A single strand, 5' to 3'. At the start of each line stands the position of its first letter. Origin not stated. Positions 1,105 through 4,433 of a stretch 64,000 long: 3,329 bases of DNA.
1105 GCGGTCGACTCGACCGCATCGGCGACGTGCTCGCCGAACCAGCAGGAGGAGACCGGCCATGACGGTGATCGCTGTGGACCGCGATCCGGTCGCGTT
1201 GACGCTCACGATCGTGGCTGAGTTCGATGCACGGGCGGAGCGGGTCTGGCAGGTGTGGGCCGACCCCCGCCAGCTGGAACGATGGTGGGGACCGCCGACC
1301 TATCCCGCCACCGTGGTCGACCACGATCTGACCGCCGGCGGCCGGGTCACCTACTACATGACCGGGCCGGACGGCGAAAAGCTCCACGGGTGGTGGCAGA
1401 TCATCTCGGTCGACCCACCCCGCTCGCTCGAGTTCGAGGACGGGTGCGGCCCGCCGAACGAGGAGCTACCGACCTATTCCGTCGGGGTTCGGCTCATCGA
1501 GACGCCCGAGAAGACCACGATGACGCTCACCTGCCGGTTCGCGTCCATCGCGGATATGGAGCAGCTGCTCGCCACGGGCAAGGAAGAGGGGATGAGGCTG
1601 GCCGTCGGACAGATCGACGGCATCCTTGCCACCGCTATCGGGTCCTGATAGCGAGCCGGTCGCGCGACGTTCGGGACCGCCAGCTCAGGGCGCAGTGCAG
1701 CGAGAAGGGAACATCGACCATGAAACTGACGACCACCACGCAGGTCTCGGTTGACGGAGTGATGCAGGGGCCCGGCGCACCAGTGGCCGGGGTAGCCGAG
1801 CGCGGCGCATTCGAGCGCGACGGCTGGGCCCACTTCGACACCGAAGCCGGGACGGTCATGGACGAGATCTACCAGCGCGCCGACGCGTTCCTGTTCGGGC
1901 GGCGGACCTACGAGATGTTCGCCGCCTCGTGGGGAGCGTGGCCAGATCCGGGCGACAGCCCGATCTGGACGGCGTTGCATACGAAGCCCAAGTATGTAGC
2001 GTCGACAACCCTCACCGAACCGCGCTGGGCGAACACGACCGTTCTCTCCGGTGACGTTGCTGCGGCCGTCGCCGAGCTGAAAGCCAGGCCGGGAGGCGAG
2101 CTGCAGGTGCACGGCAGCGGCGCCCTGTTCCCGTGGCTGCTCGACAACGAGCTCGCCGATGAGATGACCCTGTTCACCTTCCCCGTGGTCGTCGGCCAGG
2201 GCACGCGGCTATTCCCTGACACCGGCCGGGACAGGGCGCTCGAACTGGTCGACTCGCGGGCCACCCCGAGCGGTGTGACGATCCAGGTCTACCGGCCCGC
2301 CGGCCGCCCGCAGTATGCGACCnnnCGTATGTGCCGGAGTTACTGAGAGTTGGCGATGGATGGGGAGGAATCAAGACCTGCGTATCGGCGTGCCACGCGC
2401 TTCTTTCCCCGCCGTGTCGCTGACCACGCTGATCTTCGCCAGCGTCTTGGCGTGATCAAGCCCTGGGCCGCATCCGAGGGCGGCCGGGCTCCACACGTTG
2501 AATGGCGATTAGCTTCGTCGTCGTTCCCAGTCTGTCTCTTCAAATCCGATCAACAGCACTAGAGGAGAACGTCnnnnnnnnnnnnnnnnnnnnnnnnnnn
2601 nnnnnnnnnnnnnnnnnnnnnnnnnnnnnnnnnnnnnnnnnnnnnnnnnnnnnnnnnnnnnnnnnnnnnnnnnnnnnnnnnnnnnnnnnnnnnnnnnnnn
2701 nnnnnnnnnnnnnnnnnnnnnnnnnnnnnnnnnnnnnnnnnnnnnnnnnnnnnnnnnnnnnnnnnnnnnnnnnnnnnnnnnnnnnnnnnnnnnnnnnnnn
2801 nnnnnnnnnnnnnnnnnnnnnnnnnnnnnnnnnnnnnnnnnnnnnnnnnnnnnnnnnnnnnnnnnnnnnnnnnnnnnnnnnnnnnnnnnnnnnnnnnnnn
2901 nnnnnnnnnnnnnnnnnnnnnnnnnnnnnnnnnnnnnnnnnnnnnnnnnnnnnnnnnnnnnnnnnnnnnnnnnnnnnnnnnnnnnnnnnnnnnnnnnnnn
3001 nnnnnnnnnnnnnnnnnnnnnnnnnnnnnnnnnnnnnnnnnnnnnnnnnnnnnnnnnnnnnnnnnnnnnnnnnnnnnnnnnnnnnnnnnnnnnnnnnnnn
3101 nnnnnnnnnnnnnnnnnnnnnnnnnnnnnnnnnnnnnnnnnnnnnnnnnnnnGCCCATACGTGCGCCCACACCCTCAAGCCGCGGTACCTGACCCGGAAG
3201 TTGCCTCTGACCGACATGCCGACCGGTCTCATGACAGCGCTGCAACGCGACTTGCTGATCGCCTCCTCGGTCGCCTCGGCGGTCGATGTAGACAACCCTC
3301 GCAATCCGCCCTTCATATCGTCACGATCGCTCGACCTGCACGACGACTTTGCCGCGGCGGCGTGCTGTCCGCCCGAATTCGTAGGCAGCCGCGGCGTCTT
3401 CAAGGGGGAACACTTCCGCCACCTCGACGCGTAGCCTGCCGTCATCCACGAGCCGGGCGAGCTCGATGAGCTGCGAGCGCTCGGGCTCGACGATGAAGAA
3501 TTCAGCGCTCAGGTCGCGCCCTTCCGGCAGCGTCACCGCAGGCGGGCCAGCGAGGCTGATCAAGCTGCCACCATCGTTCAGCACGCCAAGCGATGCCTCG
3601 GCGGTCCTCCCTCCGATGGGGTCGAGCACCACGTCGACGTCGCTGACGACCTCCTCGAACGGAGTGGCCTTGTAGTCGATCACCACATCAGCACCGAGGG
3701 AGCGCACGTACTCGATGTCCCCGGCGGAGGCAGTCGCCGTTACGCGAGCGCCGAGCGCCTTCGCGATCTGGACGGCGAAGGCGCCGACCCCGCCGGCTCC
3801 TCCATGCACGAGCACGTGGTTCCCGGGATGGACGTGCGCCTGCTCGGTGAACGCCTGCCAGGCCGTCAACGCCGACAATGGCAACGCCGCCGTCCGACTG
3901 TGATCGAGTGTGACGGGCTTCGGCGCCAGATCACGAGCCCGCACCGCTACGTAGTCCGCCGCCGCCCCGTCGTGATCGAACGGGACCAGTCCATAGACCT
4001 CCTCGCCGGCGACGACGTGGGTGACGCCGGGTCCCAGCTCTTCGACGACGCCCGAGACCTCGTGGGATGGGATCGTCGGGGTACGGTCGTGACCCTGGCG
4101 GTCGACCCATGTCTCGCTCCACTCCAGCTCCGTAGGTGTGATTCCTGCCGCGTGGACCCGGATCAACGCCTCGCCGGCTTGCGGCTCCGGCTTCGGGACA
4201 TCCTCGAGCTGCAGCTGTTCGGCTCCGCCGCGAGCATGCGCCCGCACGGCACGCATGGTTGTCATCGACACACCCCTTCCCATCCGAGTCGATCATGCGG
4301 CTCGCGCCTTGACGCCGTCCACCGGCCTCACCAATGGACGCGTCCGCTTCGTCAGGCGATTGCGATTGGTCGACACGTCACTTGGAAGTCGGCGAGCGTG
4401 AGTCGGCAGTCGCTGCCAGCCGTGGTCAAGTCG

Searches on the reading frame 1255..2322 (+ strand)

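Call 11: search_protein_families(library=pfam, proteins=[window:1255-2322:+])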
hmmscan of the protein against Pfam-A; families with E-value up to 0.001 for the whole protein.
window:1255-2322:+ (356 aa): 1 family
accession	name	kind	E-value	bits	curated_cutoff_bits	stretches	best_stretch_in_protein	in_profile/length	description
PF01872.23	RibD_C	-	3.9e-21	76.2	24.1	1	157-342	2-196/197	RibD C-terminal domain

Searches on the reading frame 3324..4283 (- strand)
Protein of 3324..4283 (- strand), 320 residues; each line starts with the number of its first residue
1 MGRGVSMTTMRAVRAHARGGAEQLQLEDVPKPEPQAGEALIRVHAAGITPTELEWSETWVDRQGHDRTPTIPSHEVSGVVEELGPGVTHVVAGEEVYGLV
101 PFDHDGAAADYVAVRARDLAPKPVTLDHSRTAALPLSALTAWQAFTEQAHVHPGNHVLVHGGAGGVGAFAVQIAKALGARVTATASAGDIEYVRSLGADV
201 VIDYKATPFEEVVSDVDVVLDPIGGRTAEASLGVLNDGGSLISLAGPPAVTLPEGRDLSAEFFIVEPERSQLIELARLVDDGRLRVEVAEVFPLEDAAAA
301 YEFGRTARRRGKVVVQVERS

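Call 11: search_protein_families(library=pfam, proteins=[window:3324-4283:-])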
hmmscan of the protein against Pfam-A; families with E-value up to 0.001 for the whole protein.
window:3324-4283:- (320 aa): 4 families
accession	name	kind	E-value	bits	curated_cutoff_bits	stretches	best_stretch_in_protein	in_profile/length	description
PF13602.12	ADH_zinc_N_2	-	2.5e-27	96.9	27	1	196-315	1-134/134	Zinc-binding dehydrogenase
PF00107.32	ADH_zinc_N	-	3.7e-16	59.7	31.8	1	165-247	1-91/129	Zinc-binding dehydrogenase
PF08240.17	ADH_N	-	9.8e-14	51.9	23.5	1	36-123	2-103/104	Alcohol dehydrogenase GroES-like domain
PF01262.27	AlaDh_PNT_C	-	0.0001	22.2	23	1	152-220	27-97/214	Alanine dehydrogenase/PNT, C-terminal domain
